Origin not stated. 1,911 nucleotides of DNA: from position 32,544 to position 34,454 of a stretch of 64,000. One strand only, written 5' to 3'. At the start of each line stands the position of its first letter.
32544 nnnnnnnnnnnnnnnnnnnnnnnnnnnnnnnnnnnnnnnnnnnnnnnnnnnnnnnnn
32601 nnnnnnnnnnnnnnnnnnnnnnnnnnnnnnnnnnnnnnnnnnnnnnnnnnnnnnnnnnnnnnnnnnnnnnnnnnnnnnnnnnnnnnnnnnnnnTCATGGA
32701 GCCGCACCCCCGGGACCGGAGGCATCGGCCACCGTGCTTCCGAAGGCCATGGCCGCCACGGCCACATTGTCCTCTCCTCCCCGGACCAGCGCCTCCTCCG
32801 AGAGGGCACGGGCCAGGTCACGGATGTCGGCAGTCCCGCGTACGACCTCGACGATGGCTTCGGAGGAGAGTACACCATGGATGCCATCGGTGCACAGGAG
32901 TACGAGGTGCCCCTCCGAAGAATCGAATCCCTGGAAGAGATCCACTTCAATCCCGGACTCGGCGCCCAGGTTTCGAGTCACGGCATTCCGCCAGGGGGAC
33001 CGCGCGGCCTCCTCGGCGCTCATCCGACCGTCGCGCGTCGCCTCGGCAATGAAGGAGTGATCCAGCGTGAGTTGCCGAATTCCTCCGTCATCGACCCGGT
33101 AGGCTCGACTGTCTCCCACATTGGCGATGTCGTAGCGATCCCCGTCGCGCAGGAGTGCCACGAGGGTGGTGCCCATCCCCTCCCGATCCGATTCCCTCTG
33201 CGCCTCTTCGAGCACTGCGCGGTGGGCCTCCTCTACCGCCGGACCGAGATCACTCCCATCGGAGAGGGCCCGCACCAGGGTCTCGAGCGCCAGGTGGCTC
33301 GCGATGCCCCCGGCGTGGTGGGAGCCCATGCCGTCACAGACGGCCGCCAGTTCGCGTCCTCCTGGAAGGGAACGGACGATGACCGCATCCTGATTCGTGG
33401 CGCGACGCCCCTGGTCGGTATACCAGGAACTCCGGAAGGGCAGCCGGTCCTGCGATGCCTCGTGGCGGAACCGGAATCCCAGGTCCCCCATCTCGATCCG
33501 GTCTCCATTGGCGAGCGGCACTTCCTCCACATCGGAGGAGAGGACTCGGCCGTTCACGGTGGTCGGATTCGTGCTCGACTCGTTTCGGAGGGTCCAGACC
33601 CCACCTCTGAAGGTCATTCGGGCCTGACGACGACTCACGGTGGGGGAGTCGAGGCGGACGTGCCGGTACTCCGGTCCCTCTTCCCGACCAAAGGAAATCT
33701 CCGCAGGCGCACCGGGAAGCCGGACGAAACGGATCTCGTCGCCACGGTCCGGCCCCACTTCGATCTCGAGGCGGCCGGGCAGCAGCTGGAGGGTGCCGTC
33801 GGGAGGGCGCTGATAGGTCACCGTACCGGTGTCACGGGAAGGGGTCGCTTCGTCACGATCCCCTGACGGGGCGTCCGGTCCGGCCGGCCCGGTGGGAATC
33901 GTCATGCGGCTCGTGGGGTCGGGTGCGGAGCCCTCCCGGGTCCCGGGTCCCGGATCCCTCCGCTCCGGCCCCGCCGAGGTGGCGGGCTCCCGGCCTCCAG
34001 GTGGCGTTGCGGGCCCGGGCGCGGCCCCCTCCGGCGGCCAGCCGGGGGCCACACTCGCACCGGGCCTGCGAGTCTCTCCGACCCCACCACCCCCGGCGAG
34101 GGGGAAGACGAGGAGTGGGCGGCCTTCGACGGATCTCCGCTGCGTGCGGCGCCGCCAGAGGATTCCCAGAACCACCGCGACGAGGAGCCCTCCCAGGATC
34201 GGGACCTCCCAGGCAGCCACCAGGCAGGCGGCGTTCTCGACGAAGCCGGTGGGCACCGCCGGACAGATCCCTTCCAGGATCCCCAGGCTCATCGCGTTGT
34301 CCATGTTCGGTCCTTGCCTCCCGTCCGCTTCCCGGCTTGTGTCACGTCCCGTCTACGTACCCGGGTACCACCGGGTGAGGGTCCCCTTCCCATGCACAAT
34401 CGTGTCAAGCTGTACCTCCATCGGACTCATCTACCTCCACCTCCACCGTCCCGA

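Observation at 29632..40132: Five-gene, translationally coupled cassette linking giant Ig-repeat surface lipoproteins to a transmembrane FHA-PP2C phosphatase and an RCC1-propeller Ser/Thr kinase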

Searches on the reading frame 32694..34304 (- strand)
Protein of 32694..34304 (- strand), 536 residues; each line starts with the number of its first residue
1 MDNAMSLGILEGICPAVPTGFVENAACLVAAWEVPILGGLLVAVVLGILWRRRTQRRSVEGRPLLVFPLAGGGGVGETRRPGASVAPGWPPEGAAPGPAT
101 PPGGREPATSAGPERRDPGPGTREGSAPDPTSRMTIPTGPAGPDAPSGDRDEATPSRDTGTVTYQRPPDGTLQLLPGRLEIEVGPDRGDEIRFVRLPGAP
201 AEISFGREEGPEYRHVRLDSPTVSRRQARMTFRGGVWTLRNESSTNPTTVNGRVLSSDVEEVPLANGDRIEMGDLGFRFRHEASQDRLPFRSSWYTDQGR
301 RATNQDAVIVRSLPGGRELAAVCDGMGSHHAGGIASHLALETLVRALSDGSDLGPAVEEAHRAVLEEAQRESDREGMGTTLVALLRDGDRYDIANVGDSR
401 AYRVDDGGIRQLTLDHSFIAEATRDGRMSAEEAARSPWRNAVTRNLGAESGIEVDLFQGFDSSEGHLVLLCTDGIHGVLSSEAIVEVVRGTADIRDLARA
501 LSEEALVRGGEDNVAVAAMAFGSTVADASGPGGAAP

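Call 4: search_protein_families(library=pfam, proteins=[window:32694-34304:-], max_evalue=0.01)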
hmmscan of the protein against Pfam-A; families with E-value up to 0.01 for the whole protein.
window:32694-34304:- (536 aa): 5 families
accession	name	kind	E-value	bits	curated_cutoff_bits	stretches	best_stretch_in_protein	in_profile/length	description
PF13672.11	PP2C_2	-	4.1e-17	62.9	24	1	300-487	8-187/209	Protein phosphatase 2C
PF00498.31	FHA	-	4e-14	53.2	20.7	1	204-273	2-67/67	FHA domain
PF00481.26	PP2C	-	8.2e-13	49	20.3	2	317-417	34-141/255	Protein phosphatase 2C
PF16697.10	Yop-YscD_cpl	-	1.8e-06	28.5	33.2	1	216-282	29-93/94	Inner membrane component of T3SS, cytoplasmic domain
PF07228.17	SpoIIE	-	0.0012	19.3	25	0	315-413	2-98/192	Stage II sporulation protein E (SpoIIE)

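Call 18: find_related_loci(query=A1, collection=genome_contigs, flank=10000)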
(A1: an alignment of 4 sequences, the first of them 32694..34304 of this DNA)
Query A1 (536 aa) in genome_contigs; peptide patterns used: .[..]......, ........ (x = any residue, [..] = any of these).
600 stretches matched a pattern (row limit reached: there are more); 565 encode a relative of the query (tblastn E <= 1e-3); the best 80 are kept; 80 distinct loci.
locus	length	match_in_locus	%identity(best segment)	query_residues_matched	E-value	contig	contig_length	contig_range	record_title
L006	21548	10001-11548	53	5-532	6e-164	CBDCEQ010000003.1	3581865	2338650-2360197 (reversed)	MAG: Longimicrobiales bacterium isolate c946df80-90b6-4201-ac6a-482c46f0e25c genome assembly, contig: contig_3, whole ge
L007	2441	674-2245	52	5-521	3e-152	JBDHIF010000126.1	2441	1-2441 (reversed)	MAG: Gemmatimonadota bacterium isolate BHB10-2_Bin_102 BHB10-2_Bin_102_scaffold_373983, whole genome shotgun sequence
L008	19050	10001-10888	35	270-521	2e-38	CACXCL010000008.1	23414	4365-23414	MAG: uncultured Ruminococcus sp. isolate RUG11130 genome assembly, contig: RUG11130_asm_8, whole genome shotgun sequence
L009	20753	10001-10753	39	278-514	9e-39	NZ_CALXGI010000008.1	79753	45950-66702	MAG: uncultured Pseudoflavonifractor sp. isolate BRZ_HM__bin59 BRZ_HM__NODE_362_length_79753_cov_10.917918, whole genome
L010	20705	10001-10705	38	296-520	2e-38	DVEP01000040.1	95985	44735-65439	MAG TPA_asm: Eubacterium sp. isolate msp_0638_b G48784_k105_149688, whole genome shotgun sequence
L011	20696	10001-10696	37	293-514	3e-38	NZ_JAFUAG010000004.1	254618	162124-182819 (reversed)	MAG: Ruminococcus sp. isolate RGIG4311 Roe_deer_Duodenum-2__c340, whole genome shotgun sequence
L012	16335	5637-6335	40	294-520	8e-38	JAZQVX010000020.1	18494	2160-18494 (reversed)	MAG: Lawsonibacter sp. isolate T1900045166_TC20190160.MAGScoT_cleanbin_000064 SGB_5154_k141_246710, whole genome shotgun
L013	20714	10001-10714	37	293-520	6e-38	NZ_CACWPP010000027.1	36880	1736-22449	MAG: uncultured Ruminococcus sp. isolate RUG10798, whole genome shotgun sequence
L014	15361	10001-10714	36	293-520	1e-37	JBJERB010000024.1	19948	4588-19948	MAG: Oscillospiraceae bacterium isolate PUUB16_bin.039 NODE_1861_length_19948_cov_12.833911, whole genome shotgun sequen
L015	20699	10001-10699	37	296-518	4e-37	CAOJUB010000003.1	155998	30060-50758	MAG TPA_asm: uncultured Clostridia bacterium isolate SRR15730554_bin.7_metawrap_v1.3_MAG genome assembly, contig: NODE.9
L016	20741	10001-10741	38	278-520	7e-37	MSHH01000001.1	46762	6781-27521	MAG: Oscillospiraceae bacterium Zagget6 zag_T1_merged_singles_contig_10, whole genome shotgun sequence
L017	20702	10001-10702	37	296-520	2e-36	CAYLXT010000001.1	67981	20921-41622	MAG TPA_asm: uncultured Ruminococcus sp. isolate SRP315200_co1_270 genome assembly, contig: NODE_289_length_67981_cov_28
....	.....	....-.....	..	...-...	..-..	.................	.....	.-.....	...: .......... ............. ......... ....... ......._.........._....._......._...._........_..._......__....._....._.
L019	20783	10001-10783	32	276-520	5e-36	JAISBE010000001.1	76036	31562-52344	MAG: Oscillospiraceae bacterium isolate Gx481_bin191 k119_229726, whole genome shotgun sequence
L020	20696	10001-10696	38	301-524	8e-36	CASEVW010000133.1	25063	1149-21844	uncultured Oscillospiraceae bacterium isolate SI.A56.metabat-bins.126 genome assembly, contig: SI.A56.metabat-bins.126.f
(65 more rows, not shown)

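Call 31: search_protein_families(library=ncbifam, proteins=[window:32694-34304:-], max_evalue=0.01)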
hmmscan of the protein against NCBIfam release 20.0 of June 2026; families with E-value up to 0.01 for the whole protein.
window:32694-34304:- (536 aa): 5 families
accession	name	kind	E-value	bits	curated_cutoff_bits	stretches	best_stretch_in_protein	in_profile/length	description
NF033484.1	Stp1_PP2C_phos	equivalog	5.7e-58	196.2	230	1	296-518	2-230/232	Stp1/IreP family PP2C-type Ser/Thr phosphatase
NF011149.0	PRK14559.1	equivalog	4.5e-21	75.2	374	1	317-475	411-580/642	serine/threonine phosphatase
TIGR03354.1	VI_FHA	hypoth_equivalog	3.5e-06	27.1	120.25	1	204-281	27-103/420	type VI secretion system-associated FHA domain protein TagH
NF049868.1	FhaB_Rv0019c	equivalog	0.00034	20.7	125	1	172-273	62-152/158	FHA domain-containing protein FhaB/FipA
NF041660.2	oxygluDhInhib_OdhI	equivalog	0.00091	19.1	200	1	216-275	68-123/130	oxoglutarate dehydrogenase inhibitor Odhl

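Call 32: search_protein_families(library=padloc, proteins=[window:32694-34304:-], max_evalue=0.001)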
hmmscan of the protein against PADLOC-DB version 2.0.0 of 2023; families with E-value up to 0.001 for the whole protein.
window:32694-34304:- (536 aa): 1 family
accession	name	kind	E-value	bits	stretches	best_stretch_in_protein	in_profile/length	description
PDLC04518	PDC-M21C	-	1.1e-08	32.6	1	291-488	4-199/243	-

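Call 45: search_solved_structures(query=window:32694-34304:-, max_evalue=1e-8)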
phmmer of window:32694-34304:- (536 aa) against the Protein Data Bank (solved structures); distinct sequences matched with E-value up to 1e-8: 20.
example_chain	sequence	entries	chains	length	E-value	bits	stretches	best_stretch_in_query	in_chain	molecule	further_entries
2cm1_A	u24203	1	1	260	3.1e-30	108.5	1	289-517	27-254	SERINE THREONINE PROTEIN PHOSPHATASE PSTP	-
1txo_A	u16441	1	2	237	4.1e-30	108.1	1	295-517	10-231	Putative Bacterial Enzyme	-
2j82_A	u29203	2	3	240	1.3e-29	106.4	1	301-519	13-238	PROTEIN SERINE-THREONINE PHOSPHATASE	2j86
5iti_A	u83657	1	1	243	1.3e-29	106.4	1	301-519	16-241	Protein serin-threonin phosphatase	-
2xzv_A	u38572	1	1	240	1.7e-28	102.8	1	301-519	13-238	PROTEIN SERIN-THREONIN PHOSPHATASE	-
2y09_A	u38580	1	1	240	1.7e-28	102.8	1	301-519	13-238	PROTEIN SERIN-THREONIN PHOSPHATASE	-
5d2u_A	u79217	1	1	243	3.3e-28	101.8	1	301-519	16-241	Protein serin-threonin phosphatase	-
2pk0_A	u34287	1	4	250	5.6e-27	97.7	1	293-519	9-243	Serine/threonine protein phosphatase Stp1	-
6ihs_A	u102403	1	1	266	1.1e-23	86.8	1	291-518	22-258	Phosphorylated protein phosphatase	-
6ihr_A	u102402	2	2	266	1.3e-23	86.6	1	291-518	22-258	Phosphorylated protein phosphatase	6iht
5f1m_A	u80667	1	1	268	1.6e-23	86.4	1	291-518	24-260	Phosphorylated protein phosphatase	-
6ihl_A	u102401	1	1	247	1.7e-23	86.2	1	292-518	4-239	Phosphorylated protein phosphatase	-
6ihw_A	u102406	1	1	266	3.4e-23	85.2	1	291-518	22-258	Phosphorylated protein phosphatase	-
6ihv_A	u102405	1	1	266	6.5e-23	84.3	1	291-518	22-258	Phosphorylated protein phosphatase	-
6ihu_A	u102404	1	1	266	8.9e-23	83.9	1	291-518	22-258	Phosphorylated protein phosphatase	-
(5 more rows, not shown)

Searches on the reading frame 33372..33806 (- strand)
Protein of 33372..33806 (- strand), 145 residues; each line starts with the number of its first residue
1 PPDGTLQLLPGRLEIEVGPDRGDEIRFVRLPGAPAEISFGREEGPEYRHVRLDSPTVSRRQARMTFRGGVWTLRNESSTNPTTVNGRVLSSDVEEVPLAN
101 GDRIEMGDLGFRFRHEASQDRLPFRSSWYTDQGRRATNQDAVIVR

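Call 24: find_related_loci(query=A2, collection=metagenome_contigs, flank=10000)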
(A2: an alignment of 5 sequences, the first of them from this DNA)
Query A2 (145 aa) in metagenome_contigs; peptide patterns used: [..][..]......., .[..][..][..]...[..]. (x = any residue, [..] = any of these).
268 stretches matched a pattern; 5 encode a relative of the query (tblastn E <= 1e-3); 5 distinct loci.
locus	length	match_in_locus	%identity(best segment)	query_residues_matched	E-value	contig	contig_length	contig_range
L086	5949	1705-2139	72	1-145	2e-67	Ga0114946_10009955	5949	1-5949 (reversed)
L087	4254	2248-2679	70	2-145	6e-66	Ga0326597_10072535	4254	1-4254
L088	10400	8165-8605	67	1-145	8e-62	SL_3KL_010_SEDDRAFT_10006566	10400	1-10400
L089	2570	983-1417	64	1-145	3e-59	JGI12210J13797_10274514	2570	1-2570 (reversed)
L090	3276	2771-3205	63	1-145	2e-56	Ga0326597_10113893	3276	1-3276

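Call 46: find_homologous_proteins(query=A2, max_evalue=1e-10)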
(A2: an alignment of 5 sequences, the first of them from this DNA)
Query A2 (5 sequences) (145 aa, profile of the alignment): 957 proteins with E <= 1e-10 among 5990 candidates; the best 120 are listed.
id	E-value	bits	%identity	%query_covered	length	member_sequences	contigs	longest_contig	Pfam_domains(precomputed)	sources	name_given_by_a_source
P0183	1.7e-76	273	60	99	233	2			PF00498.32,PF16697.11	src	-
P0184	1.6e-61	224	60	100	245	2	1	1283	PF13672.12,PF00498.32,PF16697.11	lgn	-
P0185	6.4e-46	174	61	79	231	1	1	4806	PF00498.32,PF16697.11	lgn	-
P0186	5.1e-44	167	59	82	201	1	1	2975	PF00498.32,PF16697.11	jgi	jgi:pSer/pThr/pTyr-binding forkhead associated (FHA) protein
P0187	3.4e-43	165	57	77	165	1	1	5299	PF00498.32,PF16697.11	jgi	jgi:hypothetical protein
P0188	6.0e-43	164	58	79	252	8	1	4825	PF00498.32,PF16697.11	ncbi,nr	ncbi:MAG TPA: FHA domain-containing protein [Longimicrobiaceae bacterium]|nr:FHA domain-containing p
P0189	1.6e-42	163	54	80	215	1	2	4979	PF00498.32,PF16697.11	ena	-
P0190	1.6e-42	162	55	79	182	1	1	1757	PF00498.32,PF16697.11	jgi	jgi:hypothetical protein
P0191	3.0e-42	162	60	79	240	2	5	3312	PF00498.32,PF16697.11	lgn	-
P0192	9.8e-42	160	60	78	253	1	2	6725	PF00498.32,PF16697.11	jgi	jgi:hypothetical protein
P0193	1.5e-41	159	59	79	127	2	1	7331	PF00498.32,PF16697.11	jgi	jgi:pSer/pThr/pTyr-binding forkhead associated (FHA) protein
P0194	1.8e-41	159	55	79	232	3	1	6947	PF00498.32,PF16697.11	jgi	jgi:hypothetical protein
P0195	2.1e-41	159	58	79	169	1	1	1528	PF00498.32,PF16697.11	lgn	-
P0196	2.6e-41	159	59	80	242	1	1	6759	PF00498.32,PF16697.11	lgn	-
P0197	2.7e-41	159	57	79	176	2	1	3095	PF00498.32,PF16697.11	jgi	jgi:pSer/pThr/pTyr-binding forkhead associated (FHA) protein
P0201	5.2e-41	158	57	79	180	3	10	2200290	PF00498.32,PF16697.11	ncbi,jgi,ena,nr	ncbi:MAG: FHA domain-containing protein [Gemmatimonadetes bacterium]|jgi:hypothetical protein|nr:FHA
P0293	5.4e-38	148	54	77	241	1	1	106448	PF00498.32,PF16697.11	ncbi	ncbi:MAG: FHA domain-containing protein [Gemmatimonadaceae bacterium]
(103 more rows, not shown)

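Call 47: find_encoding_contigs(protein=P0201, flank=10000, max_places=3)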
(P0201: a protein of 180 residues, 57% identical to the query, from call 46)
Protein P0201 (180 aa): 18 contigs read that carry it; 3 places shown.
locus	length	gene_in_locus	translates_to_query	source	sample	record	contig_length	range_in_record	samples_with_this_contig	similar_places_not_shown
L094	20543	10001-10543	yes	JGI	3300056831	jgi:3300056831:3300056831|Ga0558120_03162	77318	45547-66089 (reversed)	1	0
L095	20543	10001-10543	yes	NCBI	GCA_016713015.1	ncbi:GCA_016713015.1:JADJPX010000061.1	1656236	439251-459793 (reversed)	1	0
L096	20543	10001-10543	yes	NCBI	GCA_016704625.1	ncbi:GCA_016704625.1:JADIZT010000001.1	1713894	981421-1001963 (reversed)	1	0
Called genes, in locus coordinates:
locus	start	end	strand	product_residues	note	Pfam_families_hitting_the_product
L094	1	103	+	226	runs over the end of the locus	-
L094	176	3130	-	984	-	PF00246:Peptidase_M14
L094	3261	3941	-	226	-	PF00413:Peptidase_M10 (weak)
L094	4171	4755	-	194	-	-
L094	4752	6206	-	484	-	PF02368:Big_2 (weak)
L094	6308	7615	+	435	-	PF10282:Lactonase (faint), PF21783:YNCE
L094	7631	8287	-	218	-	PF01292:Ni_hydr_CYTB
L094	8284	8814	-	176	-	PF00355:Rieske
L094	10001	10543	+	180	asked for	PF16697:Yop-YscD_cpl, PF00498:FHA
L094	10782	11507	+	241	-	PF16697:Yop-YscD_cpl, PF00498:FHA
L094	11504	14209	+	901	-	PF00069:Pkinase, PF07714:PK_Tyr_Ser-Thr, PF13540:RCC1_2, PF25390:WD40_RLD, PF00415:RCC1, PF13540:RCC1_2, PF25390:WD40_RLD, PF00415:RCC1, +6 more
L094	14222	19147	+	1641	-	PF02368:Big_2, PF09134:Invasin_D3 (faint), PF26182:Ig_NUP210_5th (faint), PF02368:Big_2, PF22359:Big-like (weak), PF02368:Big_2, PF02369:Big_1 (weak), PF02368:Big_2, +1 more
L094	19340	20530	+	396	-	PF07719:TPR_2 (faint), PF13371:TPR_9 (weak)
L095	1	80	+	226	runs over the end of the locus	-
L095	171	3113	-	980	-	PF00246:Peptidase_M14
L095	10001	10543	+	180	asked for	PF16697:Yop-YscD_cpl, PF00498:FHA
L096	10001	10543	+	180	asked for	PF16697:Yop-YscD_cpl, PF00498:FHA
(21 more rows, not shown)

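Call 48: find_encoding_contigs(protein=P0293, flank=10000, max_places=2)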
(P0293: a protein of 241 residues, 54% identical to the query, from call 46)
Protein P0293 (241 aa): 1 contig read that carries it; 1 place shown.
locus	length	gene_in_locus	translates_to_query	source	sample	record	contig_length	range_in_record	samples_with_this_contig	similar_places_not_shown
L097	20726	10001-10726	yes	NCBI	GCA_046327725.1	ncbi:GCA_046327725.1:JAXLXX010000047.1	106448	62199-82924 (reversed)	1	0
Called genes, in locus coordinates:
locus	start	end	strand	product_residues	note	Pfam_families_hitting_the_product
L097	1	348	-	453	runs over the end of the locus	PF00069:Pkinase, PF01636:APH (faint), PF07714:PK_Tyr_Ser-Thr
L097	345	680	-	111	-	-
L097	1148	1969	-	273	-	PF00561:Abhydrolase_1, PF12697:Abhydrolase_6, PF12146:Hydrolase_4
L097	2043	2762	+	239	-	PF00132:Hexapep (weak), PF14602:Hexapep_2 (weak)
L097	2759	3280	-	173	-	PF01844:HNH, PF14279:HNH_5 (weak)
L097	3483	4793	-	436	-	PF13360:PQQ_2, PF13570:Beta-prop_ACSF4, PF25292:Beta-prop_CGLA (faint), PF13570:Beta-prop_ACSF4, PF13360:PQQ_2, PF01011:PQQ, PF13360:PQQ_2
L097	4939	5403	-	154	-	-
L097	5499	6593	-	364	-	PF04389:Peptidase_M28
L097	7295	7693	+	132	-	-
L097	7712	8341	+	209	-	PF00132:Hexapep, PF14602:Hexapep_2 (faint)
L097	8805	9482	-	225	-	-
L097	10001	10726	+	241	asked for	PF16697:Yop-YscD_cpl, PF00498:FHA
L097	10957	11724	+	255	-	PF16697:Yop-YscD_cpl, PF00498:FHA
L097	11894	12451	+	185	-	PF07714:PK_Tyr_Ser-Thr, PF00069:Pkinase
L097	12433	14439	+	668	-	PF25390:WD40_RLD, PF00415:RCC1, PF13540:RCC1_2, PF13540:RCC1_2, PF00415:RCC1, PF00415:RCC1, PF13540:RCC1_2, PF00415:RCC1, +7 more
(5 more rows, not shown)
